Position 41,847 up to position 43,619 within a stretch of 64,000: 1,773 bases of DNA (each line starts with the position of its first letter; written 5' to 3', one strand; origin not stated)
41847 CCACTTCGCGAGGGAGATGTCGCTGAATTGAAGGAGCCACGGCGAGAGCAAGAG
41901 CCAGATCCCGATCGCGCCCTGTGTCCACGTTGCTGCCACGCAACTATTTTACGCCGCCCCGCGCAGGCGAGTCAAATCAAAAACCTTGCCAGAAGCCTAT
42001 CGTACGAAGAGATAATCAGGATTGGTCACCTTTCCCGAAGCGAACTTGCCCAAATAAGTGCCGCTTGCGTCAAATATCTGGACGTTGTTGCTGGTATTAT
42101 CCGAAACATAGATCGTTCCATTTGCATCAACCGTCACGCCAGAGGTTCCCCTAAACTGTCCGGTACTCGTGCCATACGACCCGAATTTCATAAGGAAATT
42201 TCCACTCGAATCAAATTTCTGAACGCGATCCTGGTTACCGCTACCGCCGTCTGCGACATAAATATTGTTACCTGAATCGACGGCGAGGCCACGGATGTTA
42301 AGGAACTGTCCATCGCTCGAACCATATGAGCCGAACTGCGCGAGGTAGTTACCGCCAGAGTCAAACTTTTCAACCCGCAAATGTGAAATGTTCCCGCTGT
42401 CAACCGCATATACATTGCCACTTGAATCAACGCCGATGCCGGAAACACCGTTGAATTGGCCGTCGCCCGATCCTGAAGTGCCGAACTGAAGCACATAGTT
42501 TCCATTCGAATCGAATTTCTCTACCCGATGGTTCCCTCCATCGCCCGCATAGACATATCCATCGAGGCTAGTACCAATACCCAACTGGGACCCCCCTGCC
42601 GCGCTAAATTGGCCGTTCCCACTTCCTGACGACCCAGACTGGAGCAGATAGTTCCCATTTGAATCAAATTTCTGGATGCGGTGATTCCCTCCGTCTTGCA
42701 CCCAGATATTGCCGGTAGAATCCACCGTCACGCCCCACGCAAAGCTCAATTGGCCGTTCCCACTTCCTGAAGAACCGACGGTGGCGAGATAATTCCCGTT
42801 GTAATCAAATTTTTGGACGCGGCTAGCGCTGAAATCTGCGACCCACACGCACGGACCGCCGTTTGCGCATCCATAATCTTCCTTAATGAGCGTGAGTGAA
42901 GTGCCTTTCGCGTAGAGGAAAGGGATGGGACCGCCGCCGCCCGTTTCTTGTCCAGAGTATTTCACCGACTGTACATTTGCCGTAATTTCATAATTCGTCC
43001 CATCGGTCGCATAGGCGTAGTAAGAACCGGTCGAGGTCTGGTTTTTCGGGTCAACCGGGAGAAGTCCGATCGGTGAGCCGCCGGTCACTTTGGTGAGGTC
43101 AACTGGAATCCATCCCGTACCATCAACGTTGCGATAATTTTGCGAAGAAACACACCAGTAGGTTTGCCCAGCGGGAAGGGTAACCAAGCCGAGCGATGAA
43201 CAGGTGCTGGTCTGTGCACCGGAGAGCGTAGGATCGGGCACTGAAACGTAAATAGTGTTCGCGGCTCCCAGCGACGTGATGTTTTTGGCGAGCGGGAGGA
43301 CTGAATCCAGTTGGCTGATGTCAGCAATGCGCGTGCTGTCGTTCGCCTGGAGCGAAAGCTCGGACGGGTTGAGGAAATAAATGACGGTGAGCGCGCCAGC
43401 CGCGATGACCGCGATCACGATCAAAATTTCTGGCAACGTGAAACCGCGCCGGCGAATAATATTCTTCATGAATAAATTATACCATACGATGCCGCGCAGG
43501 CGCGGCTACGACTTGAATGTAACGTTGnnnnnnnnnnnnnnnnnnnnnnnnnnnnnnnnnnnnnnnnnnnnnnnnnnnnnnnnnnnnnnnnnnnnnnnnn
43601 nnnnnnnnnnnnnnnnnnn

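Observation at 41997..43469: Pilin-NHL fusion: type IV pilin N-terminal domain joined to a six-bladed NHL beta-propeller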

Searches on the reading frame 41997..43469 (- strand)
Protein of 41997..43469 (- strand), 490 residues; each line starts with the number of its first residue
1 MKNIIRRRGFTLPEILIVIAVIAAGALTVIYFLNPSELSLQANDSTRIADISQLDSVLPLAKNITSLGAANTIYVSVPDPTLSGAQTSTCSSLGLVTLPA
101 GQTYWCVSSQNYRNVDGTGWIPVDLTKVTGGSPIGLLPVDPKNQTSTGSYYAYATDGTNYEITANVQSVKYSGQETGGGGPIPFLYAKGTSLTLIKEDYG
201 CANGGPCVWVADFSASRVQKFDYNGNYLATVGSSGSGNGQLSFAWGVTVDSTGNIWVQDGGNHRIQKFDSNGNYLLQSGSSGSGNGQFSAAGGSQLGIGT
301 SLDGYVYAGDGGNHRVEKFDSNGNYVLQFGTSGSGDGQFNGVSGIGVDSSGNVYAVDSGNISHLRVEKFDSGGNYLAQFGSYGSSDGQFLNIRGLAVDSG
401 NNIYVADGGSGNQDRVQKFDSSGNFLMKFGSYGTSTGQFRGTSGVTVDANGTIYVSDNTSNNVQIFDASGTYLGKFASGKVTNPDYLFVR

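Call 3: search_protein_families(library=pfam, proteins=[window:41997-43469:-], max_evalue=1)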
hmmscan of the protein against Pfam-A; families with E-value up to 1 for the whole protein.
window:41997-43469:- (490 aa): 9 families
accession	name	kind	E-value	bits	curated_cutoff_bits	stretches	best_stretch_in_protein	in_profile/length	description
PF01436.27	NHL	-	1.5e-26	91.5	20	4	241-268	1-28/28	NHL repeat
PF17170.10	DUF5128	-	1.1e-08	35.1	22.9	3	416-474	66-126/321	6-bladed beta-propeller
PF08450.18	SGL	-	4e-07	30.3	26.3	1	202-274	136-216/246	SMP-30/Gluconolactonase/LRE-like region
PF07963.17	N_methyl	-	6.2e-05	22.9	21.2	1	6-29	3-26/27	Prokaryotic N-terminal methylation motif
PF13449.12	Phytase-like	-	0.00011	22.7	27.6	0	444-478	72-106/284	Esterase-like activity of phytase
PF22701.2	Mala_s_1-like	-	0.0002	21.6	27.5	1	213-274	106-162/195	Mal s 1 allergenic protein-like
PF25021.1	TEN_NHL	-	0.001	18.6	27.1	0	438-460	328-350/357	Teneurin NHL domain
PF06977.17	SdiA-regulated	-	0.7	9.5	21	0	440-456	223-239/249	SdiA-regulated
PF09000.15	Cytotoxic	-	0.83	10.5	22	0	348-379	34-62/80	Cytotoxic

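Call 4: search_protein_families(library=ncbifam, proteins=[window:41997-43469:-], max_evalue=1)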
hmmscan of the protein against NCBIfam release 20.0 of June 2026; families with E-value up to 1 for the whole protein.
window:41997-43469:- (490 aa): 5 families
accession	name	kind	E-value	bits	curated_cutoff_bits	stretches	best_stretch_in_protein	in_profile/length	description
NF035926.1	scyF_NHL_VPEP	equivalog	7.8e-62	209.6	350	3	208-331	165-285/376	scytonemin biosynthesis PEP-CTERM protein ScyF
NF047780.1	LIC12708_fam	subfamily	9.9e-08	31.2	150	3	366-429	158-220/391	LIC_12708 family protein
TIGR02532.1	IV_pilin_GFxxxE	domain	4.8e-06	26.2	16.3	1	7-29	1-23/24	prepilin-type N-terminal cleavage/methylation domain-containing protein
NF040982.1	ComGD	equivalog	0.18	12.2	70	1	8-31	2-25/139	competence type IV pilus minor pilin ComGD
TIGR01708.2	typeII_sec_gspH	equivalog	0.2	11.7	80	1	8-25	2-19/169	type II secretion system minor pseudopilin GspH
